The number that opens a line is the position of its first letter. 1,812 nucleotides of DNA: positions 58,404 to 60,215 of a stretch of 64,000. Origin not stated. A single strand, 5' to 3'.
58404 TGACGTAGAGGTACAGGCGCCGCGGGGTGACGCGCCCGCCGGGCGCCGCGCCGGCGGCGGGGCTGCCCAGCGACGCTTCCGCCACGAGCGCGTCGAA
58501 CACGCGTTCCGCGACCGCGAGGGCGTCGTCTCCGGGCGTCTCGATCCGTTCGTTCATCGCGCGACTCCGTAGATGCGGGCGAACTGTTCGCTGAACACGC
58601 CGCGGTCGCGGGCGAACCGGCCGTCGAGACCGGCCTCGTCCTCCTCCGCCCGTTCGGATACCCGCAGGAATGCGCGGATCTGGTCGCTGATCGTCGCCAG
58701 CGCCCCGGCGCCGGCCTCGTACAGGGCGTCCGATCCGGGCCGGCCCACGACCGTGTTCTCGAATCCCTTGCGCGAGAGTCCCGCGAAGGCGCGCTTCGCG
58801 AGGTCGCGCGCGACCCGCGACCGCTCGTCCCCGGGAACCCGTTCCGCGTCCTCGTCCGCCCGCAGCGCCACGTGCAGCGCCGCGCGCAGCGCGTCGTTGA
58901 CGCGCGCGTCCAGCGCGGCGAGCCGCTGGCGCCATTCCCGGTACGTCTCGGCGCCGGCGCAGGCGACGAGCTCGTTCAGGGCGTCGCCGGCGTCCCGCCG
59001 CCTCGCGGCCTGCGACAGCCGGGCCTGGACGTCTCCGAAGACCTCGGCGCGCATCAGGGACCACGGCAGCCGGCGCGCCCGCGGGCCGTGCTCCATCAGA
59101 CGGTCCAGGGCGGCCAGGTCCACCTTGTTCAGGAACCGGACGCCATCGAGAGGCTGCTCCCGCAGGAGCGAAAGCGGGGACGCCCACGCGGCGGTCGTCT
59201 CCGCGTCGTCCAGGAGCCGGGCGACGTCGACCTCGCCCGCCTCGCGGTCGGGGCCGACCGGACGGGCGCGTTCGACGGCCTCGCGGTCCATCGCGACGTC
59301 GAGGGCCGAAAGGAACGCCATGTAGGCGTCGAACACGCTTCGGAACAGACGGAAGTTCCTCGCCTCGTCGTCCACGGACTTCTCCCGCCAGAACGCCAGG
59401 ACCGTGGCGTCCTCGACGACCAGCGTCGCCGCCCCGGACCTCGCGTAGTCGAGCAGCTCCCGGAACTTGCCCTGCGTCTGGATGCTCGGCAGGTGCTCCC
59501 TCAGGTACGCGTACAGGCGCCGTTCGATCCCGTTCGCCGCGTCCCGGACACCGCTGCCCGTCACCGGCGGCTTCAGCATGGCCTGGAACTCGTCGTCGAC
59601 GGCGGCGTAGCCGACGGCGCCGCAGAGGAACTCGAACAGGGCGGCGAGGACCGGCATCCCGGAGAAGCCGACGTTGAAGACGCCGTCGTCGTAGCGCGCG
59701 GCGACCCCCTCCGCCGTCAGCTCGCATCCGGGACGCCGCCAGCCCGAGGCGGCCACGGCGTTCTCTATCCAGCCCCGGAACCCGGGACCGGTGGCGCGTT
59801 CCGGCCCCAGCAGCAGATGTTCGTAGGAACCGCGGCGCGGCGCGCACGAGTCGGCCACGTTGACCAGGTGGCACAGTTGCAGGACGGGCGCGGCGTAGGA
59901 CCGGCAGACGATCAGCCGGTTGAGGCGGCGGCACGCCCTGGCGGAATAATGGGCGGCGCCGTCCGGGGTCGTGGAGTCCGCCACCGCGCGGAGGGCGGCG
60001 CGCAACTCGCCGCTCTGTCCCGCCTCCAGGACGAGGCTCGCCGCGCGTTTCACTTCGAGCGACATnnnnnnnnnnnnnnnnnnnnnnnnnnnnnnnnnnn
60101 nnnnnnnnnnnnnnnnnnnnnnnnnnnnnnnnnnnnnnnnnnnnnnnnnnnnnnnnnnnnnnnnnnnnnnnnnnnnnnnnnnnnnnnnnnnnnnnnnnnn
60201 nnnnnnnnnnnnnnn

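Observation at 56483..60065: Uncharacterized, translationally coupled three-gene operon ending in a transmembrane FGE/SUMF1-domain protein, bracketed by REP arrays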

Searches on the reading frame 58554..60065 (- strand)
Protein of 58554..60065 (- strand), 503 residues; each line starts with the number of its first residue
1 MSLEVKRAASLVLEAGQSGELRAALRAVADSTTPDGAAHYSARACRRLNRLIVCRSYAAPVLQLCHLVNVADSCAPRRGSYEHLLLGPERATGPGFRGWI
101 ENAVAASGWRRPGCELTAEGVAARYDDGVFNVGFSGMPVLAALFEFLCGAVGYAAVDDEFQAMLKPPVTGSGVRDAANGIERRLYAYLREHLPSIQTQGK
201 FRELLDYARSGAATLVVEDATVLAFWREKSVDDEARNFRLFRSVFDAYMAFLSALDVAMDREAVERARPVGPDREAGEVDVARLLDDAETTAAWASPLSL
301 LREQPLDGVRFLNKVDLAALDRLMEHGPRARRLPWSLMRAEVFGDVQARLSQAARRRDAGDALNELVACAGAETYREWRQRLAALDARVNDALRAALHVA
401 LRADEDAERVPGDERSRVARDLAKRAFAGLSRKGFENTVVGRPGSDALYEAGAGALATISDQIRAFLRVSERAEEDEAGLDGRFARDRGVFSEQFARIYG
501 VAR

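Call 4: search_protein_families(library=pfam, proteins=[window:58554-60065:-], max_evalue=1)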
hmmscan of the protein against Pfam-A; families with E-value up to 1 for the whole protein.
window:58554-60065:- (503 aa): 0 families

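Call 5: search_protein_families(library=padloc, proteins=[window:58554-60065:-], max_evalue=1)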
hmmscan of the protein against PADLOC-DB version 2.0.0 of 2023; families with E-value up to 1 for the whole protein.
window:58554-60065:- (503 aa): 0 families

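Call 6: search_protein_families(library=ncbifam, proteins=[window:58554-60065:-], max_evalue=1)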
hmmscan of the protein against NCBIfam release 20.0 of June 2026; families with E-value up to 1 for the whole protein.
window:58554-60065:- (503 aa): 0 families

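Call 7: find_homologous_proteins(query=window:58554-60065:-)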
Query window:58554-60065:- (503 aa): 34 proteins with E <= 0.001 among 8000 candidates.
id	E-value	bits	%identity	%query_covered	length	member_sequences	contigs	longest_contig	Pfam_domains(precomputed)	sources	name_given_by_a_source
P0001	2.7e-296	1001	91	100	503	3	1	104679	-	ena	-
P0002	7.3e-288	973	89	100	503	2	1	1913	-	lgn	-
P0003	1.1e-286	969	90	100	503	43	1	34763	-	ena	-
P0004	2.6e-286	968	89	100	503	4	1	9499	-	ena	-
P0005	1.8e-259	879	81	100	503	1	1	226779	-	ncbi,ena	-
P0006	3.4e-256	869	77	100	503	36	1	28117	-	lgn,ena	-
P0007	1.9e-191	655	59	99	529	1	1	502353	-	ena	-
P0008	1.3e-187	642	61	100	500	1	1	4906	-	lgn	-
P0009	9.1e-187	640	59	99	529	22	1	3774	-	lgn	-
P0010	5.4e-184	630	57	99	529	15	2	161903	-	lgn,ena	-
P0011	2.0e-178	612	56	99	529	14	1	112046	-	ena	-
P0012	4.7e-128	446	61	65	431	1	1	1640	-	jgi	jgi:hypothetical protein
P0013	1.9e-115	404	44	100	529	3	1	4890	-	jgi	jgi:sulfur carrier protein ThiS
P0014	3.8e-115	403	43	99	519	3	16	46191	-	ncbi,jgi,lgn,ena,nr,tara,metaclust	ncbi:MAG: hypothetical protein QF797_06285 [Alphaproteobacteria bacterium]|jgi:hypothetical protein|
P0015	2.1e-111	391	43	99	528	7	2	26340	-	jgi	jgi:hypothetical protein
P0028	1.3e-63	234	35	96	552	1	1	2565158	-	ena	-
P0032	3.6e-55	206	30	99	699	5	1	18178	PF01807.26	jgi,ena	-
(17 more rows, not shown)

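Call 8: find_encoding_contigs(protein=P0014, flank=8000, max_places=3)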
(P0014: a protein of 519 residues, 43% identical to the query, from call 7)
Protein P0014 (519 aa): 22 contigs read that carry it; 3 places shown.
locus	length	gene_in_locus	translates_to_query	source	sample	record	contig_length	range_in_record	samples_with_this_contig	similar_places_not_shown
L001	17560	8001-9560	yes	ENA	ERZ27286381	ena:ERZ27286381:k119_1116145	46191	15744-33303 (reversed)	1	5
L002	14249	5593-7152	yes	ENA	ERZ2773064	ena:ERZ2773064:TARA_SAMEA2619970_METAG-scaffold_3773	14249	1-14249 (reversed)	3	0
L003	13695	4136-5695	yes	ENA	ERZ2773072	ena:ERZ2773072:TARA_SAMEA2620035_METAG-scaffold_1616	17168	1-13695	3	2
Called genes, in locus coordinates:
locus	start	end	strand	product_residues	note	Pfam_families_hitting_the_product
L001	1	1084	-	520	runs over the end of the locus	PF03601:Cons_hypoth698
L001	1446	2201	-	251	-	-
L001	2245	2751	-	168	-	PF04542:Sigma70_r2, PF08281:Sigma70_r4_2, PF04545:Sigma70_r4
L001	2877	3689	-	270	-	PF00378:ECH_1, PF16113:ECH_2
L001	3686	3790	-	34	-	-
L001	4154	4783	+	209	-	PF01810:LysE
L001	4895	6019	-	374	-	PF00155:Aminotran_1_2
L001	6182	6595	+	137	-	-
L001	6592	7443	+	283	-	PF01464:SLT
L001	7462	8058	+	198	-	PF01464:SLT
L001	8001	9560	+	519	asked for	-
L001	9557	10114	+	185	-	-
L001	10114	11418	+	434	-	-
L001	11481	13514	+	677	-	PF00656:Peptidase_C14, PF08239:SH3_3, PF03781:FGE-sulfatase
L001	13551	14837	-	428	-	PF20968:MASE8, PF00211:Guanylate_cyc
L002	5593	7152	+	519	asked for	-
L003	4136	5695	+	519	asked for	-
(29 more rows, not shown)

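Call 9: find_encoding_contigs(protein=P0028, flank=8000, max_places=2)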
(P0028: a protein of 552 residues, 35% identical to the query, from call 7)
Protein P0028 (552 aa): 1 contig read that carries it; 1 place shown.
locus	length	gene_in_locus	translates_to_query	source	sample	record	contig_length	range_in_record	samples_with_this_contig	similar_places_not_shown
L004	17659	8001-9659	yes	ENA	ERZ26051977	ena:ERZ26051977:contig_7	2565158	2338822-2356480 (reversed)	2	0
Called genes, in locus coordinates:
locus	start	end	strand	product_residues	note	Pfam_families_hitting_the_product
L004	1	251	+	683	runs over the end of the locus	PF05378:Hydant_A_N, PF01968:Hydantoinase_A, PF19278:Hydant_A_C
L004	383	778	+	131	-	PF12796:Ank_2, PF00023:Ank (faint), PF13606:Ank_3 (faint), PF13637:Ank_4 (weak), PF12796:Ank_2 (weak), PF13857:Ank_5 (weak)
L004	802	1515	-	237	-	PF19630:DUF6134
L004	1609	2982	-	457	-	PF26769:HAMP_PhoQ, PF02518:HATPase_c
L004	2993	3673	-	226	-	PF00072:Response_reg, PF00486:Trans_reg_C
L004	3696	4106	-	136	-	PF03413:PepSY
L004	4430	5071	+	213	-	PF16998:17kDa_Anti_2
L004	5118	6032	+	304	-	-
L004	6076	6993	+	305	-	PF01471:PG_binding_1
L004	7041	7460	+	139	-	-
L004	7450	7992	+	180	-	PF01464:SLT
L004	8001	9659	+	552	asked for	-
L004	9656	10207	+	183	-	-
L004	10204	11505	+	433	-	-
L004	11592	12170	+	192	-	-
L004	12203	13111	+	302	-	-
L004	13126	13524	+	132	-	-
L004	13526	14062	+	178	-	-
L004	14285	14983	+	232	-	-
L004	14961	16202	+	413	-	-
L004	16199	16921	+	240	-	-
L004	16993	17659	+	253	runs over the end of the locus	PF00378:ECH_1, PF16113:ECH_2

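Call 10: find_encoding_contigs(protein=P0032, flank=8000, max_places=2)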
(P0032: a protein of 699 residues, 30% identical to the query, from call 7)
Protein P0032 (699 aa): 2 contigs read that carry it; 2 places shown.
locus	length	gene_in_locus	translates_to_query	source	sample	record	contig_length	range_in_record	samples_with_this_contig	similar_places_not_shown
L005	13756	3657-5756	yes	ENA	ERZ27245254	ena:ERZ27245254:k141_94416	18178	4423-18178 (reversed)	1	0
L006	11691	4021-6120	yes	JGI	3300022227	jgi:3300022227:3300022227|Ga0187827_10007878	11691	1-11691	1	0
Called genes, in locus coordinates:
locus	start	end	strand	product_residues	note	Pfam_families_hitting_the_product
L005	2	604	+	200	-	?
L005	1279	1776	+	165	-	-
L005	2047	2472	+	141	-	-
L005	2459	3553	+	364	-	PF01464:SLT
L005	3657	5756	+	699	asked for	PF01807:Zn_ribbon_DnaG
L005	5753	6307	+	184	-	-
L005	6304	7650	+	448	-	-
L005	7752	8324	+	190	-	-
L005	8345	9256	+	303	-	-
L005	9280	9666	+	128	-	-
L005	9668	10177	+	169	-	-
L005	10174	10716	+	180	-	-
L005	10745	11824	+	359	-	-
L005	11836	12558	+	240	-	-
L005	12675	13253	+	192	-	-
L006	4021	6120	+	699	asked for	PF01807:Zn_ribbon_DnaG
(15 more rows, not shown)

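Call 28: predict_structure(alignment_id=A3)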
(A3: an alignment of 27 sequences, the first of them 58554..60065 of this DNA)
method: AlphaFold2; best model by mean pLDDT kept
length: 503 residues; sequences in the alignment: 27
mean_pLDDT: 86.3   pTM: 0.75
mean pLDDT of the five models: 86.3, 84.9, 84.4, 83.1, 81.4
residues with pLDDT >= 90: 263; 70-90: 188; 50-70: 46; < 50: 6
segments of 3 or more residues with pLDDT < 50: 407-409
pLDDT, mean of each block of 10 residues (from residue 1): 79 77 91 90 89 88 96 82 86 93 90 90 89 95 96 95 90 96 93 82 88 84 94 83 93 83 66 60 61 79 90 92 91 94 93 80 89 94 96 92 57 74 88 84 86 95 94 75 94 90 52
secondary structure, 60 per line:
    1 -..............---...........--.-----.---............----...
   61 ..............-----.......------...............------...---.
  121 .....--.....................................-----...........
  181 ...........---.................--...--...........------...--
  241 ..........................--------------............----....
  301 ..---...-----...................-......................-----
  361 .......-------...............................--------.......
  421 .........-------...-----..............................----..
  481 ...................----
elements in order: E2-4 H5-15 H19-29 H42-53 H58-74 H80-86 H93-107 E114-116 E120-125 E128-133 H134-164 H170-191 H195-211 E214-216 H219-229 H241-266 H281-292 H297-302 H314-332 H334-355 H361-367 H375-405 H414-429 H445-474 H479-499

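Call 32: search_protein_families(library=pfam, proteins=[L004:7041-7460:+, L004:7450-7992:+, L004:11592-12170:+, L004:12203-13111:+, L004:13126-13524:+, L004:13526-14062:+, L004:14285-14983:+, L004:14961-16202:+, L004:16199-16921:+, L004:10204-11505:+], max_evalue=1)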
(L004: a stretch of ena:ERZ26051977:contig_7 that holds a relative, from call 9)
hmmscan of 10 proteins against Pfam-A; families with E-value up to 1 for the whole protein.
L004:7041-7460:+ (139 aa): 1 family
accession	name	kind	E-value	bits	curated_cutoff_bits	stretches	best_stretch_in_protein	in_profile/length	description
PF05690.20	ThiG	-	0.2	11.4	23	1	11-59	188-237/247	Thiazole biosynthesis protein ThiG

L004:7450-7992:+ (180 aa): 2 families
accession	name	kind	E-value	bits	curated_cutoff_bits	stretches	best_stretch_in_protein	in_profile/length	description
PF01464.25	SLT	-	2.8e-21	75.7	21.3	1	50-144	2-99/117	Transglycosylase SLT domain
PF19489.4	SLT_4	-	0.005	16.9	27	1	44-100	31-86/184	Transglycosylase SLT domain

L004:11592-12170:+ (192 aa): 1 family
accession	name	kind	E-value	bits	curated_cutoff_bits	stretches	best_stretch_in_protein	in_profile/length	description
PF13174.12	TPR_6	-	0.034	15.2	26.3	1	117-140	9-32/33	Tetratricopeptide repeat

L004:12203-13111:+ (302 aa): 0 families

L004:13126-13524:+ (132 aa): 1 family
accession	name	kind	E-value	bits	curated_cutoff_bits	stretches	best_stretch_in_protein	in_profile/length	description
PF06754.17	PhnG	-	0.048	14.2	32.4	1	5-70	52-122/142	Phosphonate metabolism protein PhnG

L004:13526-14062:+ (178 aa): 2 families
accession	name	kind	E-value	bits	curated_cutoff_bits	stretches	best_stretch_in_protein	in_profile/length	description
PF04114.19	Gaa1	-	0.08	12.4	28.6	0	84-157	329-413/497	Gaa1-like, GPI transamidase component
PF03861.19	ANTAR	-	0.1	12.9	27.3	1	26-44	15-33/54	ANTAR domain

L004:14285-14983:+ (232 aa): 0 families

L004:14961-16202:+ (413 aa): 0 families

L004:16199-16921:+ (240 aa): 0 families

L004:10204-11505:+ (433 aa): 0 families

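Call 33: search_protein_families(library=phrogs, proteins=[L004:7041-7460:+, L004:8001-9659:+, L004:9656-10207:+, L004:11592-12170:+, L004:12203-13111:+, L004:13126-13524:+, L004:13526-14062:+, L004:14285-14983:+, L004:14961-16202:+, L004:16199-16921:+], max_evalue=1)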
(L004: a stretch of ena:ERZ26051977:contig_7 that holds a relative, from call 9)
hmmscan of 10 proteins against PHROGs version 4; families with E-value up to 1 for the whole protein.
L004:7041-7460:+ (139 aa): 1 family
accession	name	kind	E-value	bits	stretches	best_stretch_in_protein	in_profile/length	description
phrog_6241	-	unknown function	0.22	11.3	1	2-42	39-79/445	-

L004:8001-9659:+ (552 aa): 2 families
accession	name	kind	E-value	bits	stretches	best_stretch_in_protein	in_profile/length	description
phrog_26707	-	unknown function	0.12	13.4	1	450-498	9-53/61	-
phrog_23060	-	unknown function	0.22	13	1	64-97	22-54/76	-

L004:9656-10207:+ (183 aa): 0 families

L004:11592-12170:+ (192 aa): 0 families

L004:12203-13111:+ (302 aa): 4 families
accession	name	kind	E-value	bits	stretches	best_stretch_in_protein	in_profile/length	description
phrog_11457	-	unknown function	0.038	14.9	1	122-146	28-52/60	-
phrog_1955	-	unknown function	0.15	13.2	1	71-151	26-104/106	-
phrog_30907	-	unknown function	0.17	12.9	1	34-141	32-139/151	-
phrog_434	-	DNA, RNA and nucleotide metabolism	0.29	11.3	1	78-194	239-354/372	RecE-like recombination exonuclease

L004:13126-13524:+ (132 aa): 1 family
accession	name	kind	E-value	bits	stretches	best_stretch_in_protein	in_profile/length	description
phrog_34201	-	unknown function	0.19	12.7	1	71-118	96-142/151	-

L004:13526-14062:+ (178 aa): 0 families

L004:14285-14983:+ (232 aa): 1 family
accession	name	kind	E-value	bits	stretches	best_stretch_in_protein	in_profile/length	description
phrog_777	-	head and packaging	0.79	9.8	1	32-186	71-219/580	major head protein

L004:14961-16202:+ (413 aa): 1 family
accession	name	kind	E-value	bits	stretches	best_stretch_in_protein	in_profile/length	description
phrog_12867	-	unknown function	0.7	11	1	213-252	25-64/81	-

L004:16199-16921:+ (240 aa): 1 family
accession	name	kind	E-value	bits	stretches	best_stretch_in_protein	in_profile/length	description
phrog_1754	-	unknown function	0.085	13.9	1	9-97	4-94/148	-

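Call 57: search_solved_structures(query=A3, max_evalue=10, show_alignments=2)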
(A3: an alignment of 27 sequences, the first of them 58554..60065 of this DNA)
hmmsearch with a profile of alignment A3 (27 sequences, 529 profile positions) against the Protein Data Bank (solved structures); distinct sequences matched with E-value up to 10: 0.

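Call 58: search_protein_representatives(alignment_id=A3)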
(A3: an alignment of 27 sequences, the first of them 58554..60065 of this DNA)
Query: 27 sequences, 529 profile positions. Proteins with E-value up to 0.001 (for the whole library): 897; up to 1e-10: 766; up to 1e-30: 490. The best 150 are listed.
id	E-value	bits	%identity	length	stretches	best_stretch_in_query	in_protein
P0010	5.1e-220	748.0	-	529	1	2-528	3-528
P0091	1.4e-200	683.8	-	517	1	2-527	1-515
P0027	4.2e-198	675.7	-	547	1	2-528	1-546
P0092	2.2e-188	643.6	-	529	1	3-528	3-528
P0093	7.4e-188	641.9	-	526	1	2-528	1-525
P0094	5.8e-185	632.3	-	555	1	3-528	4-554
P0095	2.1e-184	630.4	-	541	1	6-527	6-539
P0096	9.4e-184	628.3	-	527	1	2-527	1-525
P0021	2.9e-183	626.7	-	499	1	30-528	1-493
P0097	8.1e-183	625.2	-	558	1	6-527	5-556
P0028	2.0e-181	620.6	-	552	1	14-528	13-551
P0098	3.1e-181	620.0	-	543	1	2-528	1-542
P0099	1.4e-180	617.8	-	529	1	2-527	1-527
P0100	5.6e-180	615.9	-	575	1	2-528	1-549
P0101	1.3e-176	604.8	-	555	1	3-526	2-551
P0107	7.0e-172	589.1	-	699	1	5-528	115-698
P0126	1.6e-152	525.3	-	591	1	16-526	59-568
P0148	1.4e-140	485.8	-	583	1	14-528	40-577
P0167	6.6e-132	457.2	-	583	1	13-528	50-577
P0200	1.7e-116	406.4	-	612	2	80-528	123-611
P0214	4.3e-110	385.3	-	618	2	237-526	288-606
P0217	1.5e-108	380.1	-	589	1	2-528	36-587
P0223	4.7e-106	371.9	-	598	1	5-528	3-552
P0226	1.3e-105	370.5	-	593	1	6-526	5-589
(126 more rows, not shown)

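Call 59: search_protein_families(library=pfam, proteins=[P0107, P0200, P0214, P0126, P0223, P0226, P0217, P0148, P0167, P0100], max_evalue=0.01)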
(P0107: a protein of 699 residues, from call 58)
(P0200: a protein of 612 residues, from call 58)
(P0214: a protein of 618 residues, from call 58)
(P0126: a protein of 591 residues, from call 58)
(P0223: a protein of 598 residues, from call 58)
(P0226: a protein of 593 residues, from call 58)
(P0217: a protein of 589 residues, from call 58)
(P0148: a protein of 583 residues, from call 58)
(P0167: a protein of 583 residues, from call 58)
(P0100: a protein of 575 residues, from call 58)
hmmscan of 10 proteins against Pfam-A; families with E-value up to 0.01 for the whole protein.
P0107 (699 aa): 1 family
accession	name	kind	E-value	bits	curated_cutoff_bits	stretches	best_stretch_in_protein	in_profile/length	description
PF01807.25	Zn_ribbon_DnaG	-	1.5e-35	121.4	24.9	1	6-98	4-96/98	CHC2 zinc finger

P0200 (612 aa): 0 families

P0214 (618 aa): 0 families

P0126 (591 aa): 0 families

P0223 (598 aa): 1 family
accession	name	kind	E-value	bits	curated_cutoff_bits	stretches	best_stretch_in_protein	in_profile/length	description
PF17505.7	DUF5437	-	0.0092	16.4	27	0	165-207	7-46/60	Family of unknown function (DUF5437)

P0226 (593 aa): 0 families

P0217 (589 aa): 0 families

P0148 (583 aa): 0 families

P0167 (583 aa): 0 families

P0100 (575 aa): 0 families

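Call 77: fold_search(model_id=the predicted structure, library=pdb)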
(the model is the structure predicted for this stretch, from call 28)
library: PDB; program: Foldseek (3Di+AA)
matches with E <= 10: 94; with E <= 0.001: 0
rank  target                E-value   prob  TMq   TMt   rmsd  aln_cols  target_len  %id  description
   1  9b1k                  7.3e-01  0.04  0.10  0.09  30.2       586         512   12  Urate bound human URAT1 in the occluded state (released 2024-09-18)
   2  4ikz                  8.8e-01  0.05  0.11  0.11  28.1       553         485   11  Crystal structure of peptide transporter POT (E310Q mutant) in complex with alafosfalin (released 2013-07-10)
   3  9joz                  8.8e-01  0.04  0.09  0.11  25.9       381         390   14  outward-open hSLC19A1 (released 2025-02-26)
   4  9jrl                  9.2e-01  0.04  0.10  0.12  23.0       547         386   12  outward-open hSLC19A1 + PT523 (released 2025-02-26)
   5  4u4w_B                1.1e+00  0.04  0.10  0.11  28.7       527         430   12  Structure of a nitrate/nitrite antiporter NarK in nitrate-bound occluded state (released 2015-07-15)
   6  7zr1_D                1.1e+00  0.03  0.08  0.06  80.2       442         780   13  Chaetomium thermophilum Mre11-Rad50-Nbs1 complex bound to ATPyS (composite structure) (released 2023-01-11)
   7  8z7z                  1.2e+00  0.04  0.09  0.11  25.0       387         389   12  SLC19A2-Thiamine inward structure (released 2025-01-08)
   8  5oxl                  1.2e+00  0.03  0.10  0.10  29.6       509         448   12  PepTSt in complex with dipeptide Ala-Leu (released 2018-02-21)
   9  9okh                  1.6e+00  0.03  0.10  0.11  29.7       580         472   11  Cryo-EM structure of human SV2A in complex with UCBJ (released 2025-12-10)
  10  7s7g                  1.8e+00  0.06  0.12  0.11  25.2       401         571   12  Crystal Structure Analysis of Human VLCAD (released 2022-09-28)
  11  4u4w_A                1.8e+00  0.02  0.09  0.10  29.2       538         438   11  Structure of a nitrate/nitrite antiporter NarK in nitrate-bound occluded state (released 2015-07-15)
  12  5vjs                  1.9e+00  0.11  0.11  0.19  16.9       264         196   10  De Novo Photosynthetic Reaction Center Protein Equipped with Heme B, a synthetic Zn porphyrin, and Zn(II) cations (released 2018-04-25)
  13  9k2v_A                1.9e+00  0.03  0.09  0.06  25.5       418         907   12  Cyanophage A4 pre-ejectosome (released 2025-04-09)
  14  7d5p_B                1.9e+00  0.03  0.10  0.12  26.4       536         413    9  Structure of NorC transporter in an outward-open conformation in complex with a single-chain Indian camelid antibody (released 2021-06-09)
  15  5d58                  2.1e+00  0.02  0.10  0.11  27.2       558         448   10  In meso in situ serial X-ray crystallography structure of the PepTSt-Ala-Phe complex at 100 K (released 2016-01-13)
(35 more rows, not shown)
